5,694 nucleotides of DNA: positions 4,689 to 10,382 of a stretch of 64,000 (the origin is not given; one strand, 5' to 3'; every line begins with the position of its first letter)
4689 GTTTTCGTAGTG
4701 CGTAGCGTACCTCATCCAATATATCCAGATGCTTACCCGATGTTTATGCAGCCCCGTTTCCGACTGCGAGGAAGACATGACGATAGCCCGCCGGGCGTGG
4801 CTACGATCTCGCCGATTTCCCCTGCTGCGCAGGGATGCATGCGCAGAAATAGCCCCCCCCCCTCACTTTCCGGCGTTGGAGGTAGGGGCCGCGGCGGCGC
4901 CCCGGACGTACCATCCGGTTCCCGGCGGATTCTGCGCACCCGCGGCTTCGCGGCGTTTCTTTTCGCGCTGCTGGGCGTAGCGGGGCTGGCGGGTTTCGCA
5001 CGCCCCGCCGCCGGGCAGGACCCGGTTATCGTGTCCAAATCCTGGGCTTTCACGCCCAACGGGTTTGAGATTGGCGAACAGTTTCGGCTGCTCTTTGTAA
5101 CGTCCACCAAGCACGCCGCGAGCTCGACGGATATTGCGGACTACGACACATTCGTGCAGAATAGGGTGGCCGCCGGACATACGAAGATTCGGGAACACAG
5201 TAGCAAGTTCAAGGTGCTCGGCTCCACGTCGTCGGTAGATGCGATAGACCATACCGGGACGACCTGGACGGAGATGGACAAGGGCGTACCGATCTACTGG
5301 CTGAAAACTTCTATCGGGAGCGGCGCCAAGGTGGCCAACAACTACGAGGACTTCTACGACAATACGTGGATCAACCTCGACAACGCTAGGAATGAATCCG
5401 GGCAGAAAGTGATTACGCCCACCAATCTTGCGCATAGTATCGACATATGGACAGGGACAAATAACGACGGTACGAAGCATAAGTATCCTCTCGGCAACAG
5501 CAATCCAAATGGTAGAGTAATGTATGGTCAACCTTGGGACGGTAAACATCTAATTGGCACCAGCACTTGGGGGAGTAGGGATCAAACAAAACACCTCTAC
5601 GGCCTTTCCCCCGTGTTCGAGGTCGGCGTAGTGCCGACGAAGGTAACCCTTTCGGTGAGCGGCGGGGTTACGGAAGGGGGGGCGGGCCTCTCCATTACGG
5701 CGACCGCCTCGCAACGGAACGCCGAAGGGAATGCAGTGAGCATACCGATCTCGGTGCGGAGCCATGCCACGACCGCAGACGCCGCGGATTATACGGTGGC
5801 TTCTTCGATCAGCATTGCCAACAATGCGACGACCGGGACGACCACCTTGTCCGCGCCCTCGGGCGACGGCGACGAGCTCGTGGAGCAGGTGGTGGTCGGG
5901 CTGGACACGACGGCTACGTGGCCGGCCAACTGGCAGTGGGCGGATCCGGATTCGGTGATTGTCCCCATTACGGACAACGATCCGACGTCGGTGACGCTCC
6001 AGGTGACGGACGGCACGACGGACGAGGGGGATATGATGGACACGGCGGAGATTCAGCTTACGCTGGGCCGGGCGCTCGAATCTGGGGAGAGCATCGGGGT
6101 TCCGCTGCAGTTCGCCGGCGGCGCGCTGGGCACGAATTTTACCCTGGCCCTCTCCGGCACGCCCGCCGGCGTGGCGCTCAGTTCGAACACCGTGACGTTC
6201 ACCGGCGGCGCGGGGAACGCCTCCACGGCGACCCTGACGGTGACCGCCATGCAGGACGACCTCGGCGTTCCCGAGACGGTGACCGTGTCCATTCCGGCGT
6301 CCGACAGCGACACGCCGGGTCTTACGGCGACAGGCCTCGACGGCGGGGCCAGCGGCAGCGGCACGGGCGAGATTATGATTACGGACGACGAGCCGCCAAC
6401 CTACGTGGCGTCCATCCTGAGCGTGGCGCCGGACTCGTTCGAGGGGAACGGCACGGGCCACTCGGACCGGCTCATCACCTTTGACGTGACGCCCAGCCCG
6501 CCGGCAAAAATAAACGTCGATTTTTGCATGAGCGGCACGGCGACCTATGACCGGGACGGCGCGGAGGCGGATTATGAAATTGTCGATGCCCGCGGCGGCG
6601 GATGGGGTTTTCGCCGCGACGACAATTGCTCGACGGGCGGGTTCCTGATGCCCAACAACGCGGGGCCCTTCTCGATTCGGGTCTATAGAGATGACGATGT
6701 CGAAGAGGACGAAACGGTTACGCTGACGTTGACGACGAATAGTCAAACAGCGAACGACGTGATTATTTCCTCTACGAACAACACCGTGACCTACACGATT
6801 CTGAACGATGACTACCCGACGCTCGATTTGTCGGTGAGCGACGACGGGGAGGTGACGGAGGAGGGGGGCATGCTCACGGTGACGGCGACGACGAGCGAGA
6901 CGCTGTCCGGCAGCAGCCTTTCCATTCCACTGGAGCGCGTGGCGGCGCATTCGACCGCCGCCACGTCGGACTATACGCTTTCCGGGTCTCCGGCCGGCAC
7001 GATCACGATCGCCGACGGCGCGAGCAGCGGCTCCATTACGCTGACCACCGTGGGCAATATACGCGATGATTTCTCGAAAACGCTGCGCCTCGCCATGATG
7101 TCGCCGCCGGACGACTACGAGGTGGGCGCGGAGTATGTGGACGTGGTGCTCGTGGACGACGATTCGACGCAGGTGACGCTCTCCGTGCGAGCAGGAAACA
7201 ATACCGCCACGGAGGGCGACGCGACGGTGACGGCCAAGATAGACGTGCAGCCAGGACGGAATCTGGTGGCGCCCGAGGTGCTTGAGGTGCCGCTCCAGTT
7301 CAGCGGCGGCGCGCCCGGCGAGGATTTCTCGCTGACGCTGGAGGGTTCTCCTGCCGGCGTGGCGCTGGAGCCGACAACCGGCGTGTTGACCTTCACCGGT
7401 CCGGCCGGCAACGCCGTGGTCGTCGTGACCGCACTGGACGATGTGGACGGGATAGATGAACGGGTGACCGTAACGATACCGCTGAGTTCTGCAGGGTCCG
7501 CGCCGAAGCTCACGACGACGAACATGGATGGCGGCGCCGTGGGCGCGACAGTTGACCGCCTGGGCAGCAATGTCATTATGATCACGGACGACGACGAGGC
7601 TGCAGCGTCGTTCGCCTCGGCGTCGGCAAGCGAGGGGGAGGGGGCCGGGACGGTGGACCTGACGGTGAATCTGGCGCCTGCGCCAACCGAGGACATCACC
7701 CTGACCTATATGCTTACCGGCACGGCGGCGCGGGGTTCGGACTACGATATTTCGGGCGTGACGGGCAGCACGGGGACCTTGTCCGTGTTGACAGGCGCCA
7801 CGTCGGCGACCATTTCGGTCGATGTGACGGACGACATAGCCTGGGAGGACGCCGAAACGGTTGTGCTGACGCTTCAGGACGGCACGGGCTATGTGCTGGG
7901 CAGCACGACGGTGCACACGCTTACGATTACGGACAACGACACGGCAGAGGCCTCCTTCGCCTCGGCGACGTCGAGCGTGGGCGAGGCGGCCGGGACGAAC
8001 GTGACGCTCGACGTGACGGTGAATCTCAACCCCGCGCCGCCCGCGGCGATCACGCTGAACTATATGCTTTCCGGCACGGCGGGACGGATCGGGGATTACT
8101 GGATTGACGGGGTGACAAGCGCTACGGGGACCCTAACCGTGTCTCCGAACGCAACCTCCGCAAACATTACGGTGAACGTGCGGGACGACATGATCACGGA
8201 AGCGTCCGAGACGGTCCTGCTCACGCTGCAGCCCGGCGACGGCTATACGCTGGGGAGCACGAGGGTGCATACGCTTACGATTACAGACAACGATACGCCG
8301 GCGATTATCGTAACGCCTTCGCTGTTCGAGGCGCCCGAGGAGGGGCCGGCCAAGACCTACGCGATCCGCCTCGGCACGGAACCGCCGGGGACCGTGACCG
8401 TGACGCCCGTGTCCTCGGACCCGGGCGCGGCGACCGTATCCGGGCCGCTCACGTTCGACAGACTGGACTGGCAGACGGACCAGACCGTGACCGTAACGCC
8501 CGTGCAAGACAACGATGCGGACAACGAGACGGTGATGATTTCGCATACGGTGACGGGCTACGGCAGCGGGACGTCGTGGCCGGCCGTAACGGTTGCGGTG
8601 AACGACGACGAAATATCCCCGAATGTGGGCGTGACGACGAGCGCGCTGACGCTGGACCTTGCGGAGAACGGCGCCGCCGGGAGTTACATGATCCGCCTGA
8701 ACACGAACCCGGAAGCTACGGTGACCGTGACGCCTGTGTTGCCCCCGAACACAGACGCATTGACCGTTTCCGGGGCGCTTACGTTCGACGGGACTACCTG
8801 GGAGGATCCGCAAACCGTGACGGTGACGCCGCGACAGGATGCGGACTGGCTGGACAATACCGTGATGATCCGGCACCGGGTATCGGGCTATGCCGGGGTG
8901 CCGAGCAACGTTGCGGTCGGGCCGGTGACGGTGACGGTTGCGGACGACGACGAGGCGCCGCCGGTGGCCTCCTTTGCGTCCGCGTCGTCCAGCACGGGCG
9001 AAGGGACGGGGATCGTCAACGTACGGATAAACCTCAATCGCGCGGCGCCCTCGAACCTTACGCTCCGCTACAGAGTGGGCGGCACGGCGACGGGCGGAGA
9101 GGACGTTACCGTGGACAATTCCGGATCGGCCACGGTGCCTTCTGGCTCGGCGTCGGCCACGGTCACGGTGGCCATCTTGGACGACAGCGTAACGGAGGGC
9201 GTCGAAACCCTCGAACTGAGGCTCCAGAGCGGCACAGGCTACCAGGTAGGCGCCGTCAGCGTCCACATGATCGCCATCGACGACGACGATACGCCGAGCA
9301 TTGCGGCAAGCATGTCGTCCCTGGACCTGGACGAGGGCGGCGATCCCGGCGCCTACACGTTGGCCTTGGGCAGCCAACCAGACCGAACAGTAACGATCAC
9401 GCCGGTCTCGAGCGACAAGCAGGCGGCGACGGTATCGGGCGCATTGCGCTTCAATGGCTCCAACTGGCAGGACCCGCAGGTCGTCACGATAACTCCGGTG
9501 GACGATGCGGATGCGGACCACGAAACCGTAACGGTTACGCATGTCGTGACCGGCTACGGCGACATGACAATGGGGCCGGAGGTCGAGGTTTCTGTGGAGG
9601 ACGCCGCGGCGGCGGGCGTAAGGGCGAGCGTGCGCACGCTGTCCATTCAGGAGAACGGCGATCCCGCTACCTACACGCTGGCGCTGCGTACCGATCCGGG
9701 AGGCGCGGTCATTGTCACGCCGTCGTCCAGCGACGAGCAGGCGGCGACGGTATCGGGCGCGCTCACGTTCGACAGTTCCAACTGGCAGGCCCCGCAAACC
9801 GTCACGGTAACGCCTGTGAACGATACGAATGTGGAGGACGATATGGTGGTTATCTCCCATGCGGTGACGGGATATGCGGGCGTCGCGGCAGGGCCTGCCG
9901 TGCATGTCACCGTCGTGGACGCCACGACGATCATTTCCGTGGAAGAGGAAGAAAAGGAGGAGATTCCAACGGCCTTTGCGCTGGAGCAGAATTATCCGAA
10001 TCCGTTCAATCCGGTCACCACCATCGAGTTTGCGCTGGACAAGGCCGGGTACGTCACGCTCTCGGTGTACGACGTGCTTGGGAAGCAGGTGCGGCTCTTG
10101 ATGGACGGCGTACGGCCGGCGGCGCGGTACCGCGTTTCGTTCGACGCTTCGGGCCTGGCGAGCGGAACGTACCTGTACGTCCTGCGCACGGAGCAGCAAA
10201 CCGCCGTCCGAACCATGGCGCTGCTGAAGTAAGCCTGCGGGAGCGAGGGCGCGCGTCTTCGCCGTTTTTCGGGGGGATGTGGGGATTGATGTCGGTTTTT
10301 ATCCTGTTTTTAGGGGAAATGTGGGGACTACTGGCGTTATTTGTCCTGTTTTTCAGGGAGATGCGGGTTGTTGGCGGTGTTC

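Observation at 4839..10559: Calx-beta genes 1 and 2 also carry 10-nt C/G tracts in the same leader position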

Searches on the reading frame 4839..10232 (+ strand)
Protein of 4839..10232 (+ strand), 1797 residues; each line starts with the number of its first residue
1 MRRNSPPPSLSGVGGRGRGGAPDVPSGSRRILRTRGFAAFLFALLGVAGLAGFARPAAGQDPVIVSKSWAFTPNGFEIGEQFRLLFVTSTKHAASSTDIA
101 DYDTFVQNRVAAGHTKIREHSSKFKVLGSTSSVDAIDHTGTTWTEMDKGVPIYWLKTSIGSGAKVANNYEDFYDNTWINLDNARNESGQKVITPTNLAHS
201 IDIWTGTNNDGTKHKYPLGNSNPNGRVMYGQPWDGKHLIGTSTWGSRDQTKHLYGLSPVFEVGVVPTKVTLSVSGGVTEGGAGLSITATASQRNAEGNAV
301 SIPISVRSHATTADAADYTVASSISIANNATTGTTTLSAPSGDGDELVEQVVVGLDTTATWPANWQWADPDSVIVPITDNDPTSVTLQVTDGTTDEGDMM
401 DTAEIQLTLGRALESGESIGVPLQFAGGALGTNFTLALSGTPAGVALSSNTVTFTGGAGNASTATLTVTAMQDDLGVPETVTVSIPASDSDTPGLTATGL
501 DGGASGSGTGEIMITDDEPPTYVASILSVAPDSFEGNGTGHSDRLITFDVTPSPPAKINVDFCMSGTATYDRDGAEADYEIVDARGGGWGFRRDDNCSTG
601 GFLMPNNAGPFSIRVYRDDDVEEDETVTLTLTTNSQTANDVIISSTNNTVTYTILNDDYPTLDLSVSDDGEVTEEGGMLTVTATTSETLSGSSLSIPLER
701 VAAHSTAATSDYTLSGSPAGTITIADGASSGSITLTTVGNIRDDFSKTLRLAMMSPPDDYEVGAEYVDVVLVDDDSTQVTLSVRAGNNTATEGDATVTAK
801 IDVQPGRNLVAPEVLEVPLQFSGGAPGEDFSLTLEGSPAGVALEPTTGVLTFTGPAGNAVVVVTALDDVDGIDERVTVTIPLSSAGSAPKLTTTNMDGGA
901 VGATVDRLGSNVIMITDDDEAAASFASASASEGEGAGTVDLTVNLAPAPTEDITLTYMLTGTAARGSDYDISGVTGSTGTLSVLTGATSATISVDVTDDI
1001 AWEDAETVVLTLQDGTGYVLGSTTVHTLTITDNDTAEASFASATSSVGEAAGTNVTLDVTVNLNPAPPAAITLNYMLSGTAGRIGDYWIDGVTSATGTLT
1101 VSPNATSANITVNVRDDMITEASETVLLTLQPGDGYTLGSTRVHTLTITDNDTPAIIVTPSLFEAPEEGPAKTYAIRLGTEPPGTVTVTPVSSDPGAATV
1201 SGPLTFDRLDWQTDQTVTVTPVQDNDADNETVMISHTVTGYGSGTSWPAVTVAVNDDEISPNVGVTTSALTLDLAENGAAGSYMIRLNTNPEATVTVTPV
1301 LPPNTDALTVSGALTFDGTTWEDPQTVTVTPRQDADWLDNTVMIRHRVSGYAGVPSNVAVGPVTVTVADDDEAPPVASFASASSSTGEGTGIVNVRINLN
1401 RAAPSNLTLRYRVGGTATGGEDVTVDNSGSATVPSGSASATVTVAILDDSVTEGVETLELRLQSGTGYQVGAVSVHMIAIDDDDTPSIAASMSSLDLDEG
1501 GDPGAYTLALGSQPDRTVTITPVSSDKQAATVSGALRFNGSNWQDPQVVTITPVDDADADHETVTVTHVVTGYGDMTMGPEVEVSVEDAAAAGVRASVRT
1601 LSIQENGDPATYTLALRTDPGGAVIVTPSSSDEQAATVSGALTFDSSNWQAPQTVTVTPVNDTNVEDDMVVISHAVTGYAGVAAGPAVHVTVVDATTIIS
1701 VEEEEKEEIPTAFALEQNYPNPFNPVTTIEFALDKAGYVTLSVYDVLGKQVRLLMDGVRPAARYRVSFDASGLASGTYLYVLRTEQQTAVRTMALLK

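Call 6: search_protein_families(library=pfam, proteins=[window:4839-10232:+])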
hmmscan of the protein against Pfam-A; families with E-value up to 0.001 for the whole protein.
window:4839-10232:+ (1797 aa): 3 families
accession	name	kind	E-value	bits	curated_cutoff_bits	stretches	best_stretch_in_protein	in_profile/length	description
PF03160.20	Calx-beta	-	3.4e-20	72.7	27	2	1370-1482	1-117/119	Calx-beta domain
PF18962.6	Por_Secre_tail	-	4.7e-09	36.8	27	1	1719-1791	2-71/75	Secretion system C-terminal sorting domain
PF19765.4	DUF6252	-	0.00036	21.2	27.2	0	1453-1551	35-115/124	Family of unknown function (DUF6252)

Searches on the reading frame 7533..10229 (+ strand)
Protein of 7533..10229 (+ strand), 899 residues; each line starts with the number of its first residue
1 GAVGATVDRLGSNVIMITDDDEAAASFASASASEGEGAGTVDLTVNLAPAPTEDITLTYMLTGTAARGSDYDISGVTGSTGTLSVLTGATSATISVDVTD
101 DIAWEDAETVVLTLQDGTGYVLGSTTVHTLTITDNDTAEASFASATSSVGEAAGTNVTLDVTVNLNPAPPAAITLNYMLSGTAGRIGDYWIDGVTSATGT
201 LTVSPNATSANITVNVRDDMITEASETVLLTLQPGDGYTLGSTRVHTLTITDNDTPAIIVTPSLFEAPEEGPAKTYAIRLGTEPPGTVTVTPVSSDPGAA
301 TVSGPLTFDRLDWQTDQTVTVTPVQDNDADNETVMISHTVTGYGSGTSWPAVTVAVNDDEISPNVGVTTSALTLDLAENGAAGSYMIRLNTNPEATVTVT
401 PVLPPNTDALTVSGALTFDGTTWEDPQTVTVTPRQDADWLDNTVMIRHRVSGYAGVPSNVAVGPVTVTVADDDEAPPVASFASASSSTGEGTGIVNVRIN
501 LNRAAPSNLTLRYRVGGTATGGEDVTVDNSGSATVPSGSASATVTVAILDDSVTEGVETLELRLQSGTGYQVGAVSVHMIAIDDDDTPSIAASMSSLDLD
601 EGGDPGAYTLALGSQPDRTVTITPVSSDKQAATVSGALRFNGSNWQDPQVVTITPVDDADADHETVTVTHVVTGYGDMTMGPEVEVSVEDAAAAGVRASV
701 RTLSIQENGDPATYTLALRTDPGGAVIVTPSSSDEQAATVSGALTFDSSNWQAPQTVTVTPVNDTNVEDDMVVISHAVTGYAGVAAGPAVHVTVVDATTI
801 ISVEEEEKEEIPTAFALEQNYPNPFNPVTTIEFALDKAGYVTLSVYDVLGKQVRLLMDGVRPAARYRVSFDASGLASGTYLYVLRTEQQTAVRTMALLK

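Call 43: find_homologous_proteins(query=window:7533-10229:+, max_evalue=1e-60)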
Query window:7533-10229:+ (899 aa): 271 proteins with E <= 1e-60 among 8000 candidates; the best 120 are listed.
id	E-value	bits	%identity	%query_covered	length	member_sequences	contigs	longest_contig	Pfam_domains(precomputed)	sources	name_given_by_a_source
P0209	1.5e-274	932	55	51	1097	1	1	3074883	PF03160.21,PF18962.8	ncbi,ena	-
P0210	2.1e-243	829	58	36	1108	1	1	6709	PF03160.21,PF18962.8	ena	-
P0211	3.9e-238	811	51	72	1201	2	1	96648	PF23598.2,PF25019.1,PF00560.40,PF18962.8,PF12799.14,PF13855.13,PF23211.1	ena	-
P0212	4.0e-218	745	51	64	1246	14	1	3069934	PF03160.21,PF18962.8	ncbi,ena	-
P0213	1.2e-217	743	33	80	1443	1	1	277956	PF16132.12,PF03160.21,PF27311.1,PF18206.9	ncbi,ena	-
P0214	4.1e-217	742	57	51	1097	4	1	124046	PF03160.21,PF18962.8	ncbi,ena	-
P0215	1.5e-215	736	38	64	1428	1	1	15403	PF16132.12,PF03160.21,PF08522.17,PF16397.11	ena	-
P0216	6.8e-215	734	54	51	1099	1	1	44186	PF03160.21,PF18962.8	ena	-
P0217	1.5e-211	723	35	99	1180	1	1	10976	PF16132.12,PF03160.21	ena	-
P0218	1.0e-209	717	48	65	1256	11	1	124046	PF03160.21,PF18962.8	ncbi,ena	-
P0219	1.2e-209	717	36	97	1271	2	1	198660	PF16132.12,PF18195.7,PF03160.21,PF18962.8,PF18206.9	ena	-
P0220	1.4e-197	677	35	100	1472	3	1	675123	PF03160.21,PF10618.15,PF18962.8,PF17766.8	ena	-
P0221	4.3e-191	656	36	48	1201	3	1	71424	PF16132.12,PF03160.21,PF18206.9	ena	-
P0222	1.4e-189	651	36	60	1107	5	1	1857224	PF03160.21,PF18962.8,PF01238.28,PF02120.22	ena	-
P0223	1.1e-188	648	34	100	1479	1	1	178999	PF03160.21,PF18962.8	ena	-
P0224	2.3e-186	640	33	67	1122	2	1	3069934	PF03160.21,PF18962.8,PF05215.20,PF01238.28,PF02120.22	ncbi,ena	-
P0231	2.7e-160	554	52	49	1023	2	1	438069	PF03160.21,PF18962.8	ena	-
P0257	6.0e-124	433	52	24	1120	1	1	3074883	PF03160.21,PF18962.8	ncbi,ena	-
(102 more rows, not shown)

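Call 44: find_encoding_contigs(protein=P0212, flank=10000, max_places=6)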
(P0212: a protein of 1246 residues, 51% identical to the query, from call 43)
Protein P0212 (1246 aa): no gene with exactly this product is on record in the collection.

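Call 45: find_encoding_contigs(protein=P0209, flank=10000, max_places=6)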
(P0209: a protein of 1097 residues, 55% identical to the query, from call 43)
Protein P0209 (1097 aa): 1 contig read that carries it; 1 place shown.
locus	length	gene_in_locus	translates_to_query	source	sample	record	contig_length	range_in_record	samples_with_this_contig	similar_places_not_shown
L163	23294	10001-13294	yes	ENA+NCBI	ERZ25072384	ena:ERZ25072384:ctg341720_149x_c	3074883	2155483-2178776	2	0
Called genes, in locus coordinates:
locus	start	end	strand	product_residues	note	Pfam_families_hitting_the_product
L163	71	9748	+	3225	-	PF03160:Calx-beta, PF18962:Por_Secre_tail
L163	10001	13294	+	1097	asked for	PF03160:Calx-beta, PF18962:Por_Secre_tail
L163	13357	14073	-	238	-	PF03483:B3_4 (weak)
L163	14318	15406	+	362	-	PF09952:AbiEi_2 (weak)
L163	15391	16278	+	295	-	PF08843:AbiEii (weak)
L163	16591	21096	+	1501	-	PF00270:DEAD, PF04851:ResIII, PF18766:SWI2_SNF2, PF00271:Helicase_C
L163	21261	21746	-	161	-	-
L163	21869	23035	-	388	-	PF04055:Radical_SAM, PF06969:HemN_C (weak)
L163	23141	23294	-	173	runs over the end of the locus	-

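Call 47: find_encoding_contigs(protein=P0257, flank=10000, max_places=4)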
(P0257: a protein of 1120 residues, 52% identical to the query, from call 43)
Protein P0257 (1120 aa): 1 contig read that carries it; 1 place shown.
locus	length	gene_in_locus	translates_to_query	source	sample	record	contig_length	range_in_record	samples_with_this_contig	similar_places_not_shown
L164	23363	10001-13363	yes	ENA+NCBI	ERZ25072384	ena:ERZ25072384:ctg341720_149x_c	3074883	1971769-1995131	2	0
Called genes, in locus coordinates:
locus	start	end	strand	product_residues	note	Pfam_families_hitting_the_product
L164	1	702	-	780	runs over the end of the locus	PF10459:Peptidase_S46, PF13365:Trypsin_2 (faint)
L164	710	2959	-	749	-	PF10459:Peptidase_S46, PF13365:Trypsin_2 (faint)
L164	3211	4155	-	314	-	PF16119:DUF4835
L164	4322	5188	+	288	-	-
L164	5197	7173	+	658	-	-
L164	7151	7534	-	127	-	-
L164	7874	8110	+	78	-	-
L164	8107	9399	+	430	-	PF07690:MFS_1, PF11700:ATG22, PF13347:MFS_2, PF07690:MFS_1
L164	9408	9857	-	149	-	PF02502:LacAB_rpiB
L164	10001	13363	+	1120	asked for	PF03160:Calx-beta (weak), PF18962:Por_Secre_tail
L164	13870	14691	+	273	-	PF01784:DUF34_NIF3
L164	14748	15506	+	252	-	-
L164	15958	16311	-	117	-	PF03840:SecG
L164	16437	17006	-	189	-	PF28549:NDPSase_N, PF00293:NUDIX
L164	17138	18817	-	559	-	PF01103:Omp85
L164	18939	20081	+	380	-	PF00730:HhH-GPD, PF00633:HHH (weak), PF00293:NUDIX, PF14815:NUDIX_4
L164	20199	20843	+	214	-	-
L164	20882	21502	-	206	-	-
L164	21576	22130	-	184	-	PF09858:DUF2085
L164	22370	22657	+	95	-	PF00166:Cpn10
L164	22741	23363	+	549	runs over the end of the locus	PF00118:Cpn60_TCP1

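Call 48: find_encoding_contigs(protein=P0224, flank=10000, max_places=4)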
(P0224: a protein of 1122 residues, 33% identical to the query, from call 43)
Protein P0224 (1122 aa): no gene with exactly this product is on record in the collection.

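Call 71: find_encoding_contigs(protein=P0214, flank=10000, max_places=6)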
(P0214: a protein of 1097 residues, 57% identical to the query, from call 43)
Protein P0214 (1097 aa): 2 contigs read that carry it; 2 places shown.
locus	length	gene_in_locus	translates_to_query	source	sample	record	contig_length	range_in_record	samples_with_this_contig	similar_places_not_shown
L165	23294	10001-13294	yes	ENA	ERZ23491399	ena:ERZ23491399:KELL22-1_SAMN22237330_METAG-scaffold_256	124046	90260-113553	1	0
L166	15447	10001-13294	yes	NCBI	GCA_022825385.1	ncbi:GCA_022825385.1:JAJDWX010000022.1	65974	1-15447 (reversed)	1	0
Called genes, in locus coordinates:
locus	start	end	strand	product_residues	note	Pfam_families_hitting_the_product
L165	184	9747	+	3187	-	PF03160:Calx-beta, PF18962:Por_Secre_tail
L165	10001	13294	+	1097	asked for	PF03160:Calx-beta, PF18962:Por_Secre_tail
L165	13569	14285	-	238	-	PF03483:B3_4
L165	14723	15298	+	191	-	PF13310:Virulence_RhuM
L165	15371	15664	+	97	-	PF01527:HTH_Tnp_1, PF13518:HTH_28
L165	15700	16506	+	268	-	PF13276:HTH_21, PF24764:rva_4 (faint), PF00665:rve, PF13683:rve_3, PF13333:rve_2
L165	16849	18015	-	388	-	PF04055:Radical_SAM, PF06969:HemN_C (weak)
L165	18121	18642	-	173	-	-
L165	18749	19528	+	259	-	PF01012:ETF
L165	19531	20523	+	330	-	PF01012:ETF, PF00766:ETF_alpha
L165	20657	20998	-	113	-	-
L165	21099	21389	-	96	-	-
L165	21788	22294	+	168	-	PF02643:DUF192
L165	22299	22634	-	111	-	PF01521:Fe-S_biosyn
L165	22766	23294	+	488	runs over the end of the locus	PF19295:SufBD_N, PF01458:SUFBD_core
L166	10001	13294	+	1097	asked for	PF03160:Calx-beta, PF18962:Por_Secre_tail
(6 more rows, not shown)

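Call 79: find_encoding_contigs(protein=P0216, flank=10000, max_places=6)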
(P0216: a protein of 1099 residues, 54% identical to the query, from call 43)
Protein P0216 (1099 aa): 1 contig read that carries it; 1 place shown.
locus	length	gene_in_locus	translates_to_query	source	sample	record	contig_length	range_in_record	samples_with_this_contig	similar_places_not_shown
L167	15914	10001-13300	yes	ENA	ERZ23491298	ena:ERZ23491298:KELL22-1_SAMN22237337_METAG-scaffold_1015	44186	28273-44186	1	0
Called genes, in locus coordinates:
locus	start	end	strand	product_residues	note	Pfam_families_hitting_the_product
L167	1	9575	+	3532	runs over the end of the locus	PF03160:Calx-beta, PF18962:Por_Secre_tail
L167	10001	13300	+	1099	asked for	PF03160:Calx-beta, PF18962:Por_Secre_tail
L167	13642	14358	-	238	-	PF03483:B3_4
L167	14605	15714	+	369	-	PF09952:AbiEi_2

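Call 80: find_encoding_contigs(protein=P0231, flank=10000, max_places=6)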
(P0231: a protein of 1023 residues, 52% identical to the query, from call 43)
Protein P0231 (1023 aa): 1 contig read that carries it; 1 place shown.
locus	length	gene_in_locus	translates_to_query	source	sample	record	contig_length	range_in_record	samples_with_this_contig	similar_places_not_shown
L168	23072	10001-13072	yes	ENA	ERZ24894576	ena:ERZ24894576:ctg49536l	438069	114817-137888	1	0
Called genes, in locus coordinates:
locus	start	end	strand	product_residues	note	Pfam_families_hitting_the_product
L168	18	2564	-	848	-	PF02190:LON_substr_bdg, PF00004:AAA, PF07728:AAA_5 (weak), PF22667:Lon_lid, PF05362:Lon_C, PF13541:ChlI (weak)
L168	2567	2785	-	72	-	-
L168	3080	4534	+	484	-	PF00291:PALP, PF00571:CBS (faint)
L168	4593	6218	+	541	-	PF03160:Calx-beta (weak), PF18962:Por_Secre_tail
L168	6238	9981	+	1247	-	PF03160:Calx-beta, PF18962:Por_Secre_tail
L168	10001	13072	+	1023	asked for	PF03160:Calx-beta, PF18962:Por_Secre_tail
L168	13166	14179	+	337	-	PF01408:GFO_IDH_MocA, PF02894:GFO_IDH_MocA_C, PF22725:GFO_IDH_MocA_C3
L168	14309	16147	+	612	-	PF02776:TPP_enzyme_N, PF00205:TPP_enzyme_M, PF02775:TPP_enzyme_C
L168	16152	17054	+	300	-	PF01261:AP_endonuc_2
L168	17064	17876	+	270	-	PF04962:KduI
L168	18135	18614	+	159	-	PF11950:DUF3467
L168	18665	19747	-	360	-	PF03739:LptF_LptG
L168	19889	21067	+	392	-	PF08442:ATP-grasp_2, PF13549:ATP-grasp_5, PF24948:Citrate_synth_N, PF00549:Ligase_CoA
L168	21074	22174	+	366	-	PF00005:ABC_tran, PF13304:AAA_21 (faint), PF08402:TOBE_2 (weak)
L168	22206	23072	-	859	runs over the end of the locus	PF19838:LptD_2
